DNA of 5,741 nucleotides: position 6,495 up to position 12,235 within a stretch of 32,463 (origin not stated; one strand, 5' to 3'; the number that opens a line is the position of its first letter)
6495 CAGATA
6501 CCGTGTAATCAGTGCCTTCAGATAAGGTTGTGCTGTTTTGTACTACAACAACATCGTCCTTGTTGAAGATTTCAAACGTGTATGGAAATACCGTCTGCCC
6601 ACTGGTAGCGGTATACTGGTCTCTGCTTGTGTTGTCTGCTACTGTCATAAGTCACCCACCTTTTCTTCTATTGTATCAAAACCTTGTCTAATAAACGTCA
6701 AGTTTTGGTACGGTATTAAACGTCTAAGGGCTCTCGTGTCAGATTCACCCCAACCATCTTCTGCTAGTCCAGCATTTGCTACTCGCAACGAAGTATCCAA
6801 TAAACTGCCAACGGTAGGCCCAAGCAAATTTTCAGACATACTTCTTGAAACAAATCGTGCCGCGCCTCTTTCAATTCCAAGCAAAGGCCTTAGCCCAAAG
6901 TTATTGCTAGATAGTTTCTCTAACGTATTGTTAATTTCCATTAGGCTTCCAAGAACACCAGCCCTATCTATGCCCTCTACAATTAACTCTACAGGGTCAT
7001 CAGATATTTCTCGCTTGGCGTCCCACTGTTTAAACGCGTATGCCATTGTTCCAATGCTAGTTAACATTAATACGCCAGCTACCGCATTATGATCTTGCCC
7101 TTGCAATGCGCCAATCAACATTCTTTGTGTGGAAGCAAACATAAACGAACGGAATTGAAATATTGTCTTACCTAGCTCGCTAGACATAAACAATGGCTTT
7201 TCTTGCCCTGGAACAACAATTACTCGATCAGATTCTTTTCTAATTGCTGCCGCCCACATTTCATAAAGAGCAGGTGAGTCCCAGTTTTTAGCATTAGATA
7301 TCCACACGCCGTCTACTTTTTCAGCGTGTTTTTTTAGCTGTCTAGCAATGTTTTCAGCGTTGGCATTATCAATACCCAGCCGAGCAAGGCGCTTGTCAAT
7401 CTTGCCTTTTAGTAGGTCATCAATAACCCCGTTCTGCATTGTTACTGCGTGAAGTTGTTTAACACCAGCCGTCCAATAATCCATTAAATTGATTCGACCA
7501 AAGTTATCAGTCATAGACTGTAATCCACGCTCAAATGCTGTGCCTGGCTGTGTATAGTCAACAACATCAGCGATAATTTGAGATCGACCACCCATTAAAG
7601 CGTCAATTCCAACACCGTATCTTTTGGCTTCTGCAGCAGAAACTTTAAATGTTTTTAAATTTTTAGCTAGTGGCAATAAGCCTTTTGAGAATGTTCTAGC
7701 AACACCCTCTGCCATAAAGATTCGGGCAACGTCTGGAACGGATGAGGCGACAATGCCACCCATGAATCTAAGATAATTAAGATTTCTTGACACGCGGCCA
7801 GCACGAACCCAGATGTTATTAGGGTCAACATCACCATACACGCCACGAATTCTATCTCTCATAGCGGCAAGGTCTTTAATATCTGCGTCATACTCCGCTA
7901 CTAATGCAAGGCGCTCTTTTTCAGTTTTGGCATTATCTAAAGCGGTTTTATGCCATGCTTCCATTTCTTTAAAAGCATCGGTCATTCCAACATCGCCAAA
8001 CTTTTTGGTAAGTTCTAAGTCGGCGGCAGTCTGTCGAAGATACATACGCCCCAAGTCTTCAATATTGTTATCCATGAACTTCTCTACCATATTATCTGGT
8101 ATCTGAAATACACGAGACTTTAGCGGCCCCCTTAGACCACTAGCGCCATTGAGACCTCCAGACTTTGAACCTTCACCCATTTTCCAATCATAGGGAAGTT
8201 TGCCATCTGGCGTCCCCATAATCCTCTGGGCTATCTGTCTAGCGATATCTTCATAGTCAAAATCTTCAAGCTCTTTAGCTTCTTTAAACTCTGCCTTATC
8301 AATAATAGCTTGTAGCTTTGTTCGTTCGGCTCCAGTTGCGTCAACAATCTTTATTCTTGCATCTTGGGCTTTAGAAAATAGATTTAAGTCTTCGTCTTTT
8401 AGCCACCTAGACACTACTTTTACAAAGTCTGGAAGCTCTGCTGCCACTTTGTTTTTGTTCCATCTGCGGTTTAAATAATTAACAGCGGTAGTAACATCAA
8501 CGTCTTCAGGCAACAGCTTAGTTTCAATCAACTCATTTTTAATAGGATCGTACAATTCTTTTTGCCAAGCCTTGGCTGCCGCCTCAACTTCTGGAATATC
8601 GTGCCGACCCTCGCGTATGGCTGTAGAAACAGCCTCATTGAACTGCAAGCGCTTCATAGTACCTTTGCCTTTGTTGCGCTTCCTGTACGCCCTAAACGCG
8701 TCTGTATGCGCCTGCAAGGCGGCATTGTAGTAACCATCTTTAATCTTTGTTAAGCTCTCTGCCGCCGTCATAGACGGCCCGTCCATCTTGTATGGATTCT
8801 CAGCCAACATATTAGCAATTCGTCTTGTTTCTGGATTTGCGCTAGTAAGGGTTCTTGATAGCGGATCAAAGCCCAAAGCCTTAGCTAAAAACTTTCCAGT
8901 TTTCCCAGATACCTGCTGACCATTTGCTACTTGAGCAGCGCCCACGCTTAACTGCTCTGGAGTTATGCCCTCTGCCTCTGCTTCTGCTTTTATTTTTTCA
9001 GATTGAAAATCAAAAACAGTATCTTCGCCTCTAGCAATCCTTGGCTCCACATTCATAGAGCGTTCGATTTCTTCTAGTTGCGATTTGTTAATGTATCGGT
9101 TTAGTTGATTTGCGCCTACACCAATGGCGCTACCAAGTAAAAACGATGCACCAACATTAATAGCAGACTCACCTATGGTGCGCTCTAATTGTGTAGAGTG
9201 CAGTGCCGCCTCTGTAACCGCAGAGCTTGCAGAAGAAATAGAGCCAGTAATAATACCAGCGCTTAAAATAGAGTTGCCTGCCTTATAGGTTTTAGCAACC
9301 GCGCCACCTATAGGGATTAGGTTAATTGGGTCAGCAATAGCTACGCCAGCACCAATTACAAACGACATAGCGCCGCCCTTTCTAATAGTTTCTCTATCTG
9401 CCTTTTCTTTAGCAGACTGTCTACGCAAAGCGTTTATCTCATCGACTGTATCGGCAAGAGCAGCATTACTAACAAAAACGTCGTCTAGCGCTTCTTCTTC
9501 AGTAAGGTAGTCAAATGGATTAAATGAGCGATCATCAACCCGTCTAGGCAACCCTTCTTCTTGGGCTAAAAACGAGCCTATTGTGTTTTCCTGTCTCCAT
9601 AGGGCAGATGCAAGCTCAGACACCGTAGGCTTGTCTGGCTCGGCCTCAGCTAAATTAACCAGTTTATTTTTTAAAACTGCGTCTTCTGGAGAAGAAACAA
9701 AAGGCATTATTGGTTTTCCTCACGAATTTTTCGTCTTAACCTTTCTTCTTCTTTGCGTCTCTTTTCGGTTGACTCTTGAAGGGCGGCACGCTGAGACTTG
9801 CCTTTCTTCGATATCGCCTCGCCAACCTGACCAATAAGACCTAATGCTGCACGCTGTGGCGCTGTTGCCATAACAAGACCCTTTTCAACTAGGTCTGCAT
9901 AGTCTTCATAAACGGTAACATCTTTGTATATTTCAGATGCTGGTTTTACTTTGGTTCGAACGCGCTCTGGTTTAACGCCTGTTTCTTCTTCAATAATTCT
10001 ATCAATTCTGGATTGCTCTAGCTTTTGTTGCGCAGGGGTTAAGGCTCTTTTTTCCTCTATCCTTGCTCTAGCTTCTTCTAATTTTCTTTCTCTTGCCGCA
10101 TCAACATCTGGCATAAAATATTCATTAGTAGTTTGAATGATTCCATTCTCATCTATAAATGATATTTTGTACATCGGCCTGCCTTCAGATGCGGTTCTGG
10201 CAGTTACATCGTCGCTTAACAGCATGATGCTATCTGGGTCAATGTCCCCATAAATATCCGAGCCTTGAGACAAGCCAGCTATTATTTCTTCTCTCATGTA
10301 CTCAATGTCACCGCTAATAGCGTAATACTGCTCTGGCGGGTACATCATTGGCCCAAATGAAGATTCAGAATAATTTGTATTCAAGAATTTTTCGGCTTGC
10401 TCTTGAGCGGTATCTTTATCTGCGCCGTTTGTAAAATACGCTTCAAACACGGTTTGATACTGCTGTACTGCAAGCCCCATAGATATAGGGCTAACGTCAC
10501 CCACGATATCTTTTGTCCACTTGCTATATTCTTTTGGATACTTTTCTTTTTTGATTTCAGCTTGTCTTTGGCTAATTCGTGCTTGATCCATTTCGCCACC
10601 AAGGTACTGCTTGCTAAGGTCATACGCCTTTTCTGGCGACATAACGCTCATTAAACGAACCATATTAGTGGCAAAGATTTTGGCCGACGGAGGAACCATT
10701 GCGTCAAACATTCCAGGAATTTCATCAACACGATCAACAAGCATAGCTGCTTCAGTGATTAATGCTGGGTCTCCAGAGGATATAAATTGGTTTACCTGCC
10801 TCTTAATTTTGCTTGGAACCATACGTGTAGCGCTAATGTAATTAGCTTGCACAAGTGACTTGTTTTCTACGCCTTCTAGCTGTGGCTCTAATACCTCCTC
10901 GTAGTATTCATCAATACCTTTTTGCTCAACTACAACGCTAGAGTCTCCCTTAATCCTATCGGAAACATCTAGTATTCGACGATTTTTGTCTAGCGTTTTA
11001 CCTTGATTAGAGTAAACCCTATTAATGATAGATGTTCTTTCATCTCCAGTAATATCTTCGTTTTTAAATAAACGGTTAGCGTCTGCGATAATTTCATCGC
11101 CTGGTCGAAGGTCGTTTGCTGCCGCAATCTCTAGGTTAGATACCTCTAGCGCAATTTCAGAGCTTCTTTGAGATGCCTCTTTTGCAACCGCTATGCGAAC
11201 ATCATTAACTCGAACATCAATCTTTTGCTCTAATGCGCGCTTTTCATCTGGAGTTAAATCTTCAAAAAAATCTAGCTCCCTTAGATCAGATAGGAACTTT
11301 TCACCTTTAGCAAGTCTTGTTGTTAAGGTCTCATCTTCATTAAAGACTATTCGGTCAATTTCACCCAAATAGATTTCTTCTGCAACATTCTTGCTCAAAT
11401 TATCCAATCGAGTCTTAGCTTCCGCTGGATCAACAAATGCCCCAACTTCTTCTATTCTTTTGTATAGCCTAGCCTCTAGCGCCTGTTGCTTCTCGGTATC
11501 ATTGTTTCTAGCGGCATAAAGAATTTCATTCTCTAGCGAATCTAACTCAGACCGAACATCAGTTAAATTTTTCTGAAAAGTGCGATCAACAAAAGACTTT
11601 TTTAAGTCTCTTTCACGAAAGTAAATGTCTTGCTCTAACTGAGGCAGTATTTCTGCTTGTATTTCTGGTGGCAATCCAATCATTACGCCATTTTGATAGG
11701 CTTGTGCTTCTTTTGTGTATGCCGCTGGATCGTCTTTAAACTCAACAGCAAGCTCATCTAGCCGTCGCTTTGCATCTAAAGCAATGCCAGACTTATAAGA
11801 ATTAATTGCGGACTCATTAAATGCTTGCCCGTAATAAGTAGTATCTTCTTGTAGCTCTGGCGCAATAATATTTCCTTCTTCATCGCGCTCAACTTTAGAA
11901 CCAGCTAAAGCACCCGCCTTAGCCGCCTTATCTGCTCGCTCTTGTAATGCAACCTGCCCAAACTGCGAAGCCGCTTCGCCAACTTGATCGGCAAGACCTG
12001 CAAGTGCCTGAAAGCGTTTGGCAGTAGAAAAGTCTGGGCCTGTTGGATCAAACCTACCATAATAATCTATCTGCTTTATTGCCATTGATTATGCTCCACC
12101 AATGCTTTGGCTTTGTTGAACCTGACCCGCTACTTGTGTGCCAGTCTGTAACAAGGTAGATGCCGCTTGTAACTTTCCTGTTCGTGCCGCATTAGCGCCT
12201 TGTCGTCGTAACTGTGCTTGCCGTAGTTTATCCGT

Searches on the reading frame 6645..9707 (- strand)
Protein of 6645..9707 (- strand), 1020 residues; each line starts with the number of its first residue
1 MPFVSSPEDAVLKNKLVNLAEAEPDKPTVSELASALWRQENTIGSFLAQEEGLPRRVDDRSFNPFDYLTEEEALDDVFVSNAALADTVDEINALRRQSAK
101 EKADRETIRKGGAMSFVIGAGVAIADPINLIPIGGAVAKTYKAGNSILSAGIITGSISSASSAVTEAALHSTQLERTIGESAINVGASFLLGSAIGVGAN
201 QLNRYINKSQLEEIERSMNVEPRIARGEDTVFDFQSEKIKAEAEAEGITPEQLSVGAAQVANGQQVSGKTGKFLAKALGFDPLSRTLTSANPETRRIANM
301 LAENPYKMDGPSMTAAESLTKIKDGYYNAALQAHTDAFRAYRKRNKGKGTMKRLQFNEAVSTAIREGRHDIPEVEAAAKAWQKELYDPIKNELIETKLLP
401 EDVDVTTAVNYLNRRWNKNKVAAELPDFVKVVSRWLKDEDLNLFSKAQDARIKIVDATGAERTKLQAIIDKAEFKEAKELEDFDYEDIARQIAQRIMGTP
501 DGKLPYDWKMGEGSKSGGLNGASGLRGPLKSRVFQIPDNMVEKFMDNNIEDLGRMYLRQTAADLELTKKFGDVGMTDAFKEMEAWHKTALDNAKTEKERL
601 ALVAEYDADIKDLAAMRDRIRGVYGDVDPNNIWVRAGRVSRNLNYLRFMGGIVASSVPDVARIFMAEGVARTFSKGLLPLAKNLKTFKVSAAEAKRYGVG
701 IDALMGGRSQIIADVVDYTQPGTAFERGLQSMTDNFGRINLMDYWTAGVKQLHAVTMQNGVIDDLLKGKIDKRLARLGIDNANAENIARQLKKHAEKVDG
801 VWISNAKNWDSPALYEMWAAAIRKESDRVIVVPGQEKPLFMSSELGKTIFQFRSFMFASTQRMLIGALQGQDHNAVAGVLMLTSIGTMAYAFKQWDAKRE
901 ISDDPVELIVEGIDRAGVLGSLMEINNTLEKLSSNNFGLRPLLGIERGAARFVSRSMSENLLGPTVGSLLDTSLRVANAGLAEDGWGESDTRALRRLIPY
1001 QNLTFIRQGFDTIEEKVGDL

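Call 28: search_protein_families(library=phrogs, proteins=[window:6645-9707:-], max_evalue=0.001)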
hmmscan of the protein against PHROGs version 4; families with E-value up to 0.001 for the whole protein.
window:6645-9707:- (1020 aa): 2 families
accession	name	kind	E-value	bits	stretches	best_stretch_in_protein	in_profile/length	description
phrog_16310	-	unknown function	8.7e-140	468.4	2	442-1011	841-1404/1411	-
phrog_342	-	head and packaging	9.7e-99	332.9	1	19-1008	215-1217/1235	internal virion protein with endolysin domain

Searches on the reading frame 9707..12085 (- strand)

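Call 28: search_protein_families(library=phrogs, proteins=[window:9707-12085:-], max_evalue=0.001)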
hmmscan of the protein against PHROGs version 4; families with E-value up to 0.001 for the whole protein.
window:9707-12085:- (792 aa): 0 families

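Call 72: search_protein_families(library=phrogs, proteins=[window:9707-12085:-], max_evalue=0.01)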
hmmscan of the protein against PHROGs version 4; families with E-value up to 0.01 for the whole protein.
window:9707-12085:- (792 aa): 1 family
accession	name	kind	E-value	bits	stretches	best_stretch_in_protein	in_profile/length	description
phrog_36474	-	unknown function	0.005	17.4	0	407-476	109-177/192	-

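Call 73: search_protein_families(library=pfam, proteins=[window:9707-12085:-], max_evalue=0.01)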
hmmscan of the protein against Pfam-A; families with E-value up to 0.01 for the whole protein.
window:9707-12085:- (792 aa): 0 families
